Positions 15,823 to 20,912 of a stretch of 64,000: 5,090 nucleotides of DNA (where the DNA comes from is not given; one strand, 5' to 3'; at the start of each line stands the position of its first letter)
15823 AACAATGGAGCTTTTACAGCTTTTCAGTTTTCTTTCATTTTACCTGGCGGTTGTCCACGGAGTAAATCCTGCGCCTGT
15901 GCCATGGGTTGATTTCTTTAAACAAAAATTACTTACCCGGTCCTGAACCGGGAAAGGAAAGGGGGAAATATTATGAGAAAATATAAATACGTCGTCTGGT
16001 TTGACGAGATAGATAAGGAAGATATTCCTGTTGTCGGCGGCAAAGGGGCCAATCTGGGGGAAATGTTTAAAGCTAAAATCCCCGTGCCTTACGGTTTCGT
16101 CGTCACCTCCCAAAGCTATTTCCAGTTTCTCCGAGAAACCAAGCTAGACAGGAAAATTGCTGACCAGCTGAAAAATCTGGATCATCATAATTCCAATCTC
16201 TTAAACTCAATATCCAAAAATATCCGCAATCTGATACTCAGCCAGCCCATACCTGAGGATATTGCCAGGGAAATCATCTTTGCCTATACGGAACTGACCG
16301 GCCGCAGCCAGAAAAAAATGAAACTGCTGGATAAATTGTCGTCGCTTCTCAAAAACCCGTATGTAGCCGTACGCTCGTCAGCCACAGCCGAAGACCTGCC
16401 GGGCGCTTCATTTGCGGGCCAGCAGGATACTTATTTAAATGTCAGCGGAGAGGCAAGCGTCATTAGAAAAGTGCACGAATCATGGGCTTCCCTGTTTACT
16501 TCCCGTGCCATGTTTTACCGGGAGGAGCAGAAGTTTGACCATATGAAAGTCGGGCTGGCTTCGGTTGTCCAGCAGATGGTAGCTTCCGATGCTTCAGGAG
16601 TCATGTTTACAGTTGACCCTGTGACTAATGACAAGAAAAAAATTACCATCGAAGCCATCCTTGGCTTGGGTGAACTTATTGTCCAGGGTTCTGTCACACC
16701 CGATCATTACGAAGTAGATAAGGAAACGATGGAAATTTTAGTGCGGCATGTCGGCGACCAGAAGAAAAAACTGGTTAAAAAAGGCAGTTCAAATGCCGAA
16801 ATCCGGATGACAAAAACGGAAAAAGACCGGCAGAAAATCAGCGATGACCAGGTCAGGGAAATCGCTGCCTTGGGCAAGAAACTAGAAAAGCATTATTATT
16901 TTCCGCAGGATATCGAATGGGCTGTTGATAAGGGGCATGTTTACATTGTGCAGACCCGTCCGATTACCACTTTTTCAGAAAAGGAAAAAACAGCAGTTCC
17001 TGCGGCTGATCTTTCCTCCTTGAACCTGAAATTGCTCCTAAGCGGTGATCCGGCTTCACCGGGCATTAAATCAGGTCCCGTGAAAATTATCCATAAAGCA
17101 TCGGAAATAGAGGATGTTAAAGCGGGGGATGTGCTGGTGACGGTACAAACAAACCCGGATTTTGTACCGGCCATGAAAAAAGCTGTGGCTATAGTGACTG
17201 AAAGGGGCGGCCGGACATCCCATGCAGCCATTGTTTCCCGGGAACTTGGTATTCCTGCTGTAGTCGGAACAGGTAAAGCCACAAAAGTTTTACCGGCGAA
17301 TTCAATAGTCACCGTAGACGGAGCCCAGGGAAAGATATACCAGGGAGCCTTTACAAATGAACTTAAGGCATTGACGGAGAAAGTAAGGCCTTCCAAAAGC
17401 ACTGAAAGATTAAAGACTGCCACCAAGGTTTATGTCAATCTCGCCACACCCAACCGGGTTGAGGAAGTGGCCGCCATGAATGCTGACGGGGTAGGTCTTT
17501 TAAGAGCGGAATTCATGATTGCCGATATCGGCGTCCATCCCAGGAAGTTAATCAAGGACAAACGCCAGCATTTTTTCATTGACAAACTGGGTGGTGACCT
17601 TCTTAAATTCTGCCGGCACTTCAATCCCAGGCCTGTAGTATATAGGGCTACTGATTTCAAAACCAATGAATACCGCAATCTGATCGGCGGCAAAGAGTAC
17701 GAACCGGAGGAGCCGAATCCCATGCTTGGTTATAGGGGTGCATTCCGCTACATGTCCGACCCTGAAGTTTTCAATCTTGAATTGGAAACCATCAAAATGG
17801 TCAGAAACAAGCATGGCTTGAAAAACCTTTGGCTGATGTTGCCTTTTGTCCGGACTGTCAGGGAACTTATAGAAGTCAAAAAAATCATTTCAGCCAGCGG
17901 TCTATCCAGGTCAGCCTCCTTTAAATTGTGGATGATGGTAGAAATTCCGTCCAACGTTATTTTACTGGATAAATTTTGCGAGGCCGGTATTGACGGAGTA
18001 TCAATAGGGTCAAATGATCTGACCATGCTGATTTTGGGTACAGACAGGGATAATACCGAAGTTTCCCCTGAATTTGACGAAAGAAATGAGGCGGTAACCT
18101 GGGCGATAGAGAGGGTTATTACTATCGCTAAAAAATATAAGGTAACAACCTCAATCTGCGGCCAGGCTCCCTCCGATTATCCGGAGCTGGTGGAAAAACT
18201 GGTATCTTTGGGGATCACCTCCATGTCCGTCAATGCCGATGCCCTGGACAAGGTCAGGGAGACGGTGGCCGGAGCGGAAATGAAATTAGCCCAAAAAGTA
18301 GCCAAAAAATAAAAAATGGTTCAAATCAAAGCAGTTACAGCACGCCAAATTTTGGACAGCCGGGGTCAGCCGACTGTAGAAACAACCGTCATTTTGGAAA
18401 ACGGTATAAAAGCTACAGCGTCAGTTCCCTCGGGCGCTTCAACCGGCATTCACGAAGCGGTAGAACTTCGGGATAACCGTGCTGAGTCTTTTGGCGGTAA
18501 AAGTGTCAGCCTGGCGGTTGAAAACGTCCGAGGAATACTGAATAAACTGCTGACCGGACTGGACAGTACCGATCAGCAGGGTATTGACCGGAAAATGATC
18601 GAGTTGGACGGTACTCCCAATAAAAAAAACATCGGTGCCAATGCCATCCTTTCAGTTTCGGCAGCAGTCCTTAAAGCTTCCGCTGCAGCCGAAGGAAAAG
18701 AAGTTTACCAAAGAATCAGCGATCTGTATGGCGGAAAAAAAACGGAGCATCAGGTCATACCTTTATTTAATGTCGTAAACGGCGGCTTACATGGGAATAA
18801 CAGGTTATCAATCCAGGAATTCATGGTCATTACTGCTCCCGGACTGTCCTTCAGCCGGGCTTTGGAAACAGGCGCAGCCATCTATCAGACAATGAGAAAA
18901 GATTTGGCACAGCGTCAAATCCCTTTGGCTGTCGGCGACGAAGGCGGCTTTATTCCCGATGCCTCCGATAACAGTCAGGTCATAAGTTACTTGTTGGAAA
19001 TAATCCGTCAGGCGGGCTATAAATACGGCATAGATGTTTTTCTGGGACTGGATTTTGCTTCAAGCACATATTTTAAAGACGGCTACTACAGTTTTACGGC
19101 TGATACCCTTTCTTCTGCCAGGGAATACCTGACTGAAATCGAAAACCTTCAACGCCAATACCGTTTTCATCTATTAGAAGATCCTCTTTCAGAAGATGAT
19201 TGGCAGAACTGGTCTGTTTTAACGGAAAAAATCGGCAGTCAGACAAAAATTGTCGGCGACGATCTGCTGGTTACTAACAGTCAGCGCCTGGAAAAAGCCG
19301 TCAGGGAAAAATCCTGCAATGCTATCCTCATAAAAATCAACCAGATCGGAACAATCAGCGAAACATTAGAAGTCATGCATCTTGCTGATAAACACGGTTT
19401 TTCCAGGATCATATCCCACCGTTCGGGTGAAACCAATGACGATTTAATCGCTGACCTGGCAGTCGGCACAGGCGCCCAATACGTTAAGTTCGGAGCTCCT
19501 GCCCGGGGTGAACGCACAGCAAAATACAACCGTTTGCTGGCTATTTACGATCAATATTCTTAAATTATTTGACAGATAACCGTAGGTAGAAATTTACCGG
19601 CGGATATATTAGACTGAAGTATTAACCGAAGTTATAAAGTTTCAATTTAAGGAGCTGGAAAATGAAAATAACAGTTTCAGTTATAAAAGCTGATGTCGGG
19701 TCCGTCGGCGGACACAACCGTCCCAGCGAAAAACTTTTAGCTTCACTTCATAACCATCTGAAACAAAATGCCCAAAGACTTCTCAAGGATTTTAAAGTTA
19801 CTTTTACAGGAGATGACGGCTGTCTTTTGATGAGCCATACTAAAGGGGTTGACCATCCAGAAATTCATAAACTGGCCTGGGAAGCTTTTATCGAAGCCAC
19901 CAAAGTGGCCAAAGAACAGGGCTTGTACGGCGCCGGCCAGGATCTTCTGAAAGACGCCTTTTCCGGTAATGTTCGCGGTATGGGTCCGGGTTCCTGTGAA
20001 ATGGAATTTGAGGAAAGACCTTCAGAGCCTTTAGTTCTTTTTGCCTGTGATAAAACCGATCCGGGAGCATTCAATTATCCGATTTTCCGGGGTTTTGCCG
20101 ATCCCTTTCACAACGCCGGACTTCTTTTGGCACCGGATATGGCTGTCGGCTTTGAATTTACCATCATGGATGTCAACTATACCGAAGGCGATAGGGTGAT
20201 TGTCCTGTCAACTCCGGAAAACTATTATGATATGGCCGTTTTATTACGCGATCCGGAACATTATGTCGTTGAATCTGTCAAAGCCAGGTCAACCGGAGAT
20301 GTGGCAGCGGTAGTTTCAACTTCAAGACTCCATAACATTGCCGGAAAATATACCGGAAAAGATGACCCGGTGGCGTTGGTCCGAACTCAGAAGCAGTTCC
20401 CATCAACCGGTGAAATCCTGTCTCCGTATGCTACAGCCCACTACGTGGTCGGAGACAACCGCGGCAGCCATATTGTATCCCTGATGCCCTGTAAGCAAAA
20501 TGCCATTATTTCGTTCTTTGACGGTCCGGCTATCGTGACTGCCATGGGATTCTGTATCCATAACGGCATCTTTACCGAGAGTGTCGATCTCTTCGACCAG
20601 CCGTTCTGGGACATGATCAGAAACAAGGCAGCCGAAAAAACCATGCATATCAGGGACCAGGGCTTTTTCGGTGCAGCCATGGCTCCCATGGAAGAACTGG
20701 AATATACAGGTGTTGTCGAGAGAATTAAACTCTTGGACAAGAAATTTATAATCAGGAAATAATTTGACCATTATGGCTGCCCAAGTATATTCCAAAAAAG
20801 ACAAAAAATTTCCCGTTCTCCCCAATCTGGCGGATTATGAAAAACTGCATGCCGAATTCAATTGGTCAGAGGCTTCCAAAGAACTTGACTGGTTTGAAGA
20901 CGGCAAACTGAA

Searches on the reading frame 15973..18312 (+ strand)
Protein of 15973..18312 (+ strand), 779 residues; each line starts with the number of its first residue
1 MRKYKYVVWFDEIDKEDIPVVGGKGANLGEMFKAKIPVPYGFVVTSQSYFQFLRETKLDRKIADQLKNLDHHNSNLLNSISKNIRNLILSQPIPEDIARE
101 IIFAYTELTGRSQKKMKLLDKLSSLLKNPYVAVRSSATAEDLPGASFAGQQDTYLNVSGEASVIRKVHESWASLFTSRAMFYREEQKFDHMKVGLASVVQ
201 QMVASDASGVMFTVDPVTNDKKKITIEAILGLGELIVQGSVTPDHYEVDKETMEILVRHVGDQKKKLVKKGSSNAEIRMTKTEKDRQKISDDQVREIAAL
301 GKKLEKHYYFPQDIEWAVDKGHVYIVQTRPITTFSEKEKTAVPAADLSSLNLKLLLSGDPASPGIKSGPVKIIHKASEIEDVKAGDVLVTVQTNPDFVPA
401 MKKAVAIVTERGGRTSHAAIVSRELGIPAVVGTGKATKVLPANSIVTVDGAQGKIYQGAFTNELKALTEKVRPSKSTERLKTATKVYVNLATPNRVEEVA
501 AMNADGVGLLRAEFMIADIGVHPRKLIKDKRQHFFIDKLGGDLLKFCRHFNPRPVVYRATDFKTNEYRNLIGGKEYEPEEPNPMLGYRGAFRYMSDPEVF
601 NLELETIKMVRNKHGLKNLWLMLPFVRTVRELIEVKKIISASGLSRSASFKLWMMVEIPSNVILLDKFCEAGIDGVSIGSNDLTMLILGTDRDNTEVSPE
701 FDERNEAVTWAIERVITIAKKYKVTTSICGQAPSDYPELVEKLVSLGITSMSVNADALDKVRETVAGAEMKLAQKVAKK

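Call 62: search_protein_families(library=pfam, proteins=[window:15973-18312:+], max_evalue=0.001)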
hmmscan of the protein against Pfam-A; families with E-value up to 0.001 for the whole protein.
window:15973-18312:+ (779 aa): 3 families
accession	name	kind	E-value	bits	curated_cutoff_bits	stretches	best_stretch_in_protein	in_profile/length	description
PF01326.24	PPDK_N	-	1e-109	367.2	27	1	19-343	2-321/328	Pyruvate phosphate dikinase, AMP/ATP-binding domain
PF02896.24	PEP-utilizers_C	-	1.1e-66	225.4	22.8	1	479-768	15-291/293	PEP-utilising enzyme, PEP-binding domain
PF00391.29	PEP-utilizers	-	2.1e-27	94.9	23.1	1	383-453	2-72/72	PEP-utilising enzyme, mobile domain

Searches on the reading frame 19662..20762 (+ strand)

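Call 62: search_protein_families(library=pfam, proteins=[window:19662-20762:+], max_evalue=0.001)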
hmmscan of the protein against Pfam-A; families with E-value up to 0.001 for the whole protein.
window:19662-20762:+ (366 aa): 1 family
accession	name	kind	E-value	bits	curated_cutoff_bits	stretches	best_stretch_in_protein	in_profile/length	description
PF01950.21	FBPase_3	-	1.5e-153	511.7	25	1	2-362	1-360/361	Fructose-1,6-bisphosphatase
